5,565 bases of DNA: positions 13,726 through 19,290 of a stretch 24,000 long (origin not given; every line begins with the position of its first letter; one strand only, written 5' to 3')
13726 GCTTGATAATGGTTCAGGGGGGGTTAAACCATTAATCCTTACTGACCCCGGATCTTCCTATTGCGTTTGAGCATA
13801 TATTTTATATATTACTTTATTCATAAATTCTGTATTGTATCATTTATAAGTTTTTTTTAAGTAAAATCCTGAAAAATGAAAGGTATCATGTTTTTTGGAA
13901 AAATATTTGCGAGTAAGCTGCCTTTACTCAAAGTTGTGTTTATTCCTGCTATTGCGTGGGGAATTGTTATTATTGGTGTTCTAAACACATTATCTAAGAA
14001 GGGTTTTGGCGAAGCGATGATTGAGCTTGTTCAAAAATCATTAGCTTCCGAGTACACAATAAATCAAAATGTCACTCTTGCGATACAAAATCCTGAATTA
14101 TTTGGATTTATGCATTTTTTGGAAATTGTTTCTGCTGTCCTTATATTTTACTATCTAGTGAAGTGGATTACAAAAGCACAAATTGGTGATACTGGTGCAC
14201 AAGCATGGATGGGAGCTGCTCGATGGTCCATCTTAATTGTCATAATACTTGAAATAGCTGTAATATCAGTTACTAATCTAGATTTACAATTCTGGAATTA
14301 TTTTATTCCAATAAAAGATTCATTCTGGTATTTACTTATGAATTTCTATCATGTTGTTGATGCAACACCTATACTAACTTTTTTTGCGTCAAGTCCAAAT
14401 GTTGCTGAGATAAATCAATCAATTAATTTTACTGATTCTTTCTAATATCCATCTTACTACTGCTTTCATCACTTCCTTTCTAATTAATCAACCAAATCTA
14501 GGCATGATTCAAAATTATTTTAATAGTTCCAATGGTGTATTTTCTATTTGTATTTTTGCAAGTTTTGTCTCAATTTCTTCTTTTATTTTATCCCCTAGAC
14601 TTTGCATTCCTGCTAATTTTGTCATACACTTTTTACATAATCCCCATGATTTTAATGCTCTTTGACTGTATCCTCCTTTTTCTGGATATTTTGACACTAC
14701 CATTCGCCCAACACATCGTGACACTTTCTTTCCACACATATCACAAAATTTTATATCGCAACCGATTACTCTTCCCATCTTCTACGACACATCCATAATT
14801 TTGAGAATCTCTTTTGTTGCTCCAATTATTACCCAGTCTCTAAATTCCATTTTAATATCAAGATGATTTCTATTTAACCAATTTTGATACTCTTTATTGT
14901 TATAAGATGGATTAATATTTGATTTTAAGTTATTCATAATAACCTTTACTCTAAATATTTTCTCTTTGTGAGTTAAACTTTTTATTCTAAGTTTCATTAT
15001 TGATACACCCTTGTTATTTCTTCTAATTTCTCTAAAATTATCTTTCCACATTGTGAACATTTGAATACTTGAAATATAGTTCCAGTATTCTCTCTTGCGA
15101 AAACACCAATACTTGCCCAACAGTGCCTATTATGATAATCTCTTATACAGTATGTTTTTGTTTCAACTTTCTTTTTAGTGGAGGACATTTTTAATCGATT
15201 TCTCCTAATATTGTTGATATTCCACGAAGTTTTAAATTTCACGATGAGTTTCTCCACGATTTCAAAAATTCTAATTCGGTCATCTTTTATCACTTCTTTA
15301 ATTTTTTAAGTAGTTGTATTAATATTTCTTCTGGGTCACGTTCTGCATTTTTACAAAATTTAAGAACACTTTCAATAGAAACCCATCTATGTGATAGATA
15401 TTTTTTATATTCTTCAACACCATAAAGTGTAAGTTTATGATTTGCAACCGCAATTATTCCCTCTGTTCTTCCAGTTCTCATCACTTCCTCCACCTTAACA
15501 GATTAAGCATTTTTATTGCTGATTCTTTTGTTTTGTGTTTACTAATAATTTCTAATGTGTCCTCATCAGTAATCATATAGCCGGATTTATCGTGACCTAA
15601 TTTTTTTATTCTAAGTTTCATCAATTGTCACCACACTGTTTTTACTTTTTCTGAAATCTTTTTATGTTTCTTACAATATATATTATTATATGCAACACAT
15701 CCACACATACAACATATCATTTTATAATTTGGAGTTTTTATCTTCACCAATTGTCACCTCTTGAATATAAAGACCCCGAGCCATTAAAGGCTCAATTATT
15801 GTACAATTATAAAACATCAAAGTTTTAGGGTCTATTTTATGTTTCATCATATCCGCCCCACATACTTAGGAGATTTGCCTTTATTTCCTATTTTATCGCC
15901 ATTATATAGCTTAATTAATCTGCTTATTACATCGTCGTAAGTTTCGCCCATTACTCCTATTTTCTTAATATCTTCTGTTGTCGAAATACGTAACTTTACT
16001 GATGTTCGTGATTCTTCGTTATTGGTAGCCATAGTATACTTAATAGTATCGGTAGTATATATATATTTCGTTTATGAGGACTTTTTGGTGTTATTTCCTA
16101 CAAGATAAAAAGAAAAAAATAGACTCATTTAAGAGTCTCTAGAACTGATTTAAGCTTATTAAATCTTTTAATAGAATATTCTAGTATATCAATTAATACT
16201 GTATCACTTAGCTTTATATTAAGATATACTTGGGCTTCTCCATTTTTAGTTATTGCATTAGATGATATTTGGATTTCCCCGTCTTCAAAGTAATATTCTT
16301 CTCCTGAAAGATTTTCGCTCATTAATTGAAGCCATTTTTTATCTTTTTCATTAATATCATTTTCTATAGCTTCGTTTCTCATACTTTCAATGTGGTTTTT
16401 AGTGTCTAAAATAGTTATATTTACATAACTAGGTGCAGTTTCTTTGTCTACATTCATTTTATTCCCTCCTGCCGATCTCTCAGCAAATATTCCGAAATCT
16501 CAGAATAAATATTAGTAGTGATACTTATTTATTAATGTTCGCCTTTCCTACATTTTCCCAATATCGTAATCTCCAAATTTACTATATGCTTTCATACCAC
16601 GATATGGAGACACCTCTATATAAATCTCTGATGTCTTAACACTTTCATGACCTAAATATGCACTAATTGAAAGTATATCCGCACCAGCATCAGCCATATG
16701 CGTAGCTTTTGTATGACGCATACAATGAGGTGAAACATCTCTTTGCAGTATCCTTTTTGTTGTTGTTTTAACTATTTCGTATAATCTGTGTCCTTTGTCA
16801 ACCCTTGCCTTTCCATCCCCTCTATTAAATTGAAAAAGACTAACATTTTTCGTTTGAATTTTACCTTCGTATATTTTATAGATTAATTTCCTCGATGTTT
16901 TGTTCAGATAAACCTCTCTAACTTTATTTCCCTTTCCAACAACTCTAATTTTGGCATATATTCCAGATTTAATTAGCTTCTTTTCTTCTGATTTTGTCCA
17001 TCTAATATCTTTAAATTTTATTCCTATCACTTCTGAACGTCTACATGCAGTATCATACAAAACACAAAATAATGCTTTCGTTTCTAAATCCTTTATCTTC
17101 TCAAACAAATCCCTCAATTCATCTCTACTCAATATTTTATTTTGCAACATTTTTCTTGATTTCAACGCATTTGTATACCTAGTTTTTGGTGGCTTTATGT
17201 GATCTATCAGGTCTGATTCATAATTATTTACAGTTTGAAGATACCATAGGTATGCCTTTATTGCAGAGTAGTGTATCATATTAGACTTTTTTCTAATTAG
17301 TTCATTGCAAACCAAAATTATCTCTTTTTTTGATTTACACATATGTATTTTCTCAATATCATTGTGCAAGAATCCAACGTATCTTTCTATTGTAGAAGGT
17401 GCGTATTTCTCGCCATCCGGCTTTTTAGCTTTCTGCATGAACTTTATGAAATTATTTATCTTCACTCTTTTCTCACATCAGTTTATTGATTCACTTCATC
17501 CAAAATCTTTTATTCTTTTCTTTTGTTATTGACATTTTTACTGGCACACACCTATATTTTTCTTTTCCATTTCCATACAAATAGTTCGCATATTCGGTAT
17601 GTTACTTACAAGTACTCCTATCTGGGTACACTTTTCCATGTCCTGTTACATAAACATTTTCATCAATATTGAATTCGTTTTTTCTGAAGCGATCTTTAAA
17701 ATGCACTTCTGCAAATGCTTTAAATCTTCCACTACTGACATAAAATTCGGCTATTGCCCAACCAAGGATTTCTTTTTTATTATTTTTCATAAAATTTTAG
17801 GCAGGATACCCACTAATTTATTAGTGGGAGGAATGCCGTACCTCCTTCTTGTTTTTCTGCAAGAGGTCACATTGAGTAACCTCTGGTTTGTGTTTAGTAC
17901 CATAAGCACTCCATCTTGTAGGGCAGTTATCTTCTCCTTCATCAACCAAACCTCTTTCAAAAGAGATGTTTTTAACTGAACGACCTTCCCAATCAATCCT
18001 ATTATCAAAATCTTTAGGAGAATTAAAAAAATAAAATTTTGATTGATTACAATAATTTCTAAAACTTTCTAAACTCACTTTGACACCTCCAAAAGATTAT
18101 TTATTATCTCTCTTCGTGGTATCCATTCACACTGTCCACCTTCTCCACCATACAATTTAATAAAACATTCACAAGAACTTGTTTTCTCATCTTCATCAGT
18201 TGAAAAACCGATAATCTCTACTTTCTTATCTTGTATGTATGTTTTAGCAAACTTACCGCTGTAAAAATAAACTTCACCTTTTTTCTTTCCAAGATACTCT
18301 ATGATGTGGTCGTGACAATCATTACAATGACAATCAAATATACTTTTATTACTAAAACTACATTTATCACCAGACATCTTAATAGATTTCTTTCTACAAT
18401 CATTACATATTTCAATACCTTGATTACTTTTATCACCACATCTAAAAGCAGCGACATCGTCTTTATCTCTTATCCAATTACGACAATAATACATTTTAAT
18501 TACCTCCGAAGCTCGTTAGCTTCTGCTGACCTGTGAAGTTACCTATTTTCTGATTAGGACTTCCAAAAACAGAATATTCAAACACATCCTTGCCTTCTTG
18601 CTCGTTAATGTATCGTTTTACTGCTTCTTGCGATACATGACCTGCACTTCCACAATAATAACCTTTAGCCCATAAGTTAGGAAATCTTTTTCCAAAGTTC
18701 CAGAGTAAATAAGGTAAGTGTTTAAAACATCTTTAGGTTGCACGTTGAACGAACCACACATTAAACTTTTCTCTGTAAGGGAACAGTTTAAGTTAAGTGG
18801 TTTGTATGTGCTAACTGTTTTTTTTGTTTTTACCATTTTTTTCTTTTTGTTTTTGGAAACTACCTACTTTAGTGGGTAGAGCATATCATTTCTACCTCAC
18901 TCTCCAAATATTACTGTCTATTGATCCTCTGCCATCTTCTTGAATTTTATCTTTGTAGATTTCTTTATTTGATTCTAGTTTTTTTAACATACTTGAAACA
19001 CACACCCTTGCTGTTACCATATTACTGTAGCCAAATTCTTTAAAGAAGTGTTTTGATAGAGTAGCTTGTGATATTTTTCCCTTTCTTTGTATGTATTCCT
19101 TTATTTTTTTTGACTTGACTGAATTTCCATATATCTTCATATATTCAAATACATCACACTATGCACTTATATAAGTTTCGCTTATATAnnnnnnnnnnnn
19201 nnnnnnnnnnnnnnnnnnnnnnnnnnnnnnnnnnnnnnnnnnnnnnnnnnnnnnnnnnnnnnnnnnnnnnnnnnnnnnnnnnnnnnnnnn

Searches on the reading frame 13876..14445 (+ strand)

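Call 8: search_protein_families(library=pfam, proteins=[window:13876-14445:+], max_evalue=0.1)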
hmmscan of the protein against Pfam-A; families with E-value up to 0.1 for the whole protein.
window:13876-14445:+ (189 aa): 1 family
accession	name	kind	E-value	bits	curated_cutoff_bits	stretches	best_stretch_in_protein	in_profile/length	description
PF04893.22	Yip1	-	0.083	13.2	28.6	0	16-149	20-125/173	Yip1 domain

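Call 56: search_protein_families(library=pfam, proteins=[window:13876-14445:+], max_evalue=10)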
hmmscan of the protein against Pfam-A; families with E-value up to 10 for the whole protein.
window:13876-14445:+ (189 aa): 3 families
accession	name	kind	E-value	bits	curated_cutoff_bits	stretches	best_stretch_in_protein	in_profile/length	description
PF04893.22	Yip1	-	0.083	13.2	28.6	1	16-149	20-125/173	Yip1 domain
PF03530.19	SK_channel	-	0.11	13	31.8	1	84-133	57-109/118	Calcium-activated SK potassium channel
PF02687.27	FtsX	-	1.9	9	25.5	1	81-132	5-56/120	FtsX-like permease C-terminal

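Call 107: search_protein_families(library=ncbifam, proteins=[window:13876-14445:+], max_evalue=1)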
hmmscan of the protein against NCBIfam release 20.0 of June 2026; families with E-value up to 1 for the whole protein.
window:13876-14445:+ (189 aa): 0 families

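Call 117: search_protein_families(library=phrogs, proteins=[window:13876-14445:+], max_evalue=1)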
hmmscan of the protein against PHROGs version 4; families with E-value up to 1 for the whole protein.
window:13876-14445:+ (189 aa): 0 families

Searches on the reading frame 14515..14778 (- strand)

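Call 9: search_protein_families(library=pfam, proteins=[window:14515-14778:-], max_evalue=0.1)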
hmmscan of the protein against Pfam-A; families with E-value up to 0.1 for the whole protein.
window:14515-14778:- (87 aa): 2 families
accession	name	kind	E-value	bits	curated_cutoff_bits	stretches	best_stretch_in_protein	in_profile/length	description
PF12773.13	DZR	-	0.0061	17.1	27.3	0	8-23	11-28/45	Double zinc ribbon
PF11473.13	B2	-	0.06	13.6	25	0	53-74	3-24/73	RNA binding protein B2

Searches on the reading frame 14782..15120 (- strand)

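Call 9: search_protein_families(library=pfam, proteins=[window:14782-15120:-], max_evalue=0.1)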
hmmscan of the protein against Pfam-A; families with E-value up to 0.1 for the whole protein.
window:14782-15120:- (112 aa): 2 families
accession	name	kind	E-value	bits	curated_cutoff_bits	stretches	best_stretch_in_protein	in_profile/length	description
PF03989.18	DNA_gyraseA_C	-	0.0026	17.6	27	1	28-45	19-36/48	DNA gyrase C-terminal domain, beta-propeller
PF23942.1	DUF7277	-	0.015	16.5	27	1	7-64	16-73/87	Domain of unknown function (DUF7277)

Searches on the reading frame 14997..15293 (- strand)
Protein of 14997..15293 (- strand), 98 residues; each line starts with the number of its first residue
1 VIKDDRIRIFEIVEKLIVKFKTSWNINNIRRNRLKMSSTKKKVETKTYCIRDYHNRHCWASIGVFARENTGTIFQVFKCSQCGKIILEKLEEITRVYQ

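Call 9: search_protein_families(library=pfam, proteins=[window:14997-15293:-], max_evalue=0.1)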
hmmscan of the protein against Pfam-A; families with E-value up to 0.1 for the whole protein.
window:14997-15293:- (98 aa): 2 families
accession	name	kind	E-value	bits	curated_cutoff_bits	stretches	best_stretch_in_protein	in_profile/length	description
PF06397.17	Desulfoferrod_N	-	0.042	13.9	23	1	75-86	5-16/36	Desulfoferrodoxin, N-terminal domain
PF00412.28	LIM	-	0.077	13.7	22.9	0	41-56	42-57/58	LIM domain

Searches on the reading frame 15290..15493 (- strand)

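Call 9: search_protein_families(library=pfam, proteins=[window:15290-15493:-], max_evalue=0.1)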
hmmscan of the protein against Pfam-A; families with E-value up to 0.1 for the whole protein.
window:15290-15493:- (67 aa): 1 family
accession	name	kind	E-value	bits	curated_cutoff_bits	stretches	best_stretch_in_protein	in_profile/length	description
PF24409.1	wHTH-PRTase_assc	-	0.017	15.6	27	1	1-34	28-60/83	wHTH-PRTase associated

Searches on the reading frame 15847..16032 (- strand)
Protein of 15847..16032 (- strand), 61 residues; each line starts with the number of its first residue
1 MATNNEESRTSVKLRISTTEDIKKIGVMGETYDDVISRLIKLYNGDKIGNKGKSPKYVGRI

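Call 9: search_protein_families(library=pfam, proteins=[window:15847-16032:-], max_evalue=0.1)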
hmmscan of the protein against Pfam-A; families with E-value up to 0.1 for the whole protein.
window:15847-16032:- (61 aa): 1 family
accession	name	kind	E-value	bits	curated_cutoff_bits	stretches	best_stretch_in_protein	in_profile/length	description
PF24434.1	DUF7557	-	0.0013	18.5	25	1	11-43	3-35/45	Family of unknown function (DUF7557)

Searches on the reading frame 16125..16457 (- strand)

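Call 9: search_protein_families(library=pfam, proteins=[window:16125-16457:-], max_evalue=0.1)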
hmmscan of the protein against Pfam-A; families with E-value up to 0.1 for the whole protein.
window:16125-16457:- (110 aa): 1 family
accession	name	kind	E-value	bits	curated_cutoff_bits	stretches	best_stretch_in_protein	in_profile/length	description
PF07550.17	Shr-like_HID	-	0.043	14.8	22.3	1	39-78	37-66/82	Heme-binding protein Shr-like, Hb-interacting domain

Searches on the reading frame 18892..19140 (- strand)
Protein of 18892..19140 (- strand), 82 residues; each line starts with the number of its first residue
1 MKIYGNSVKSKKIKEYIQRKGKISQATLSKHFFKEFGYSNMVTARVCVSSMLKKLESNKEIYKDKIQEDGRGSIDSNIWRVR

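Call 9: search_protein_families(library=pfam, proteins=[window:18892-19140:-], max_evalue=0.1)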
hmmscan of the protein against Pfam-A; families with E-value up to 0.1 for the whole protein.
window:18892-19140:- (82 aa): 1 family
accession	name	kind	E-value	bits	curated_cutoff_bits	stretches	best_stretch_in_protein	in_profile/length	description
PF09012.17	FeoC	-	0.0086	16.6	21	1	12-34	4-26/69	FeoC like transcriptional regulator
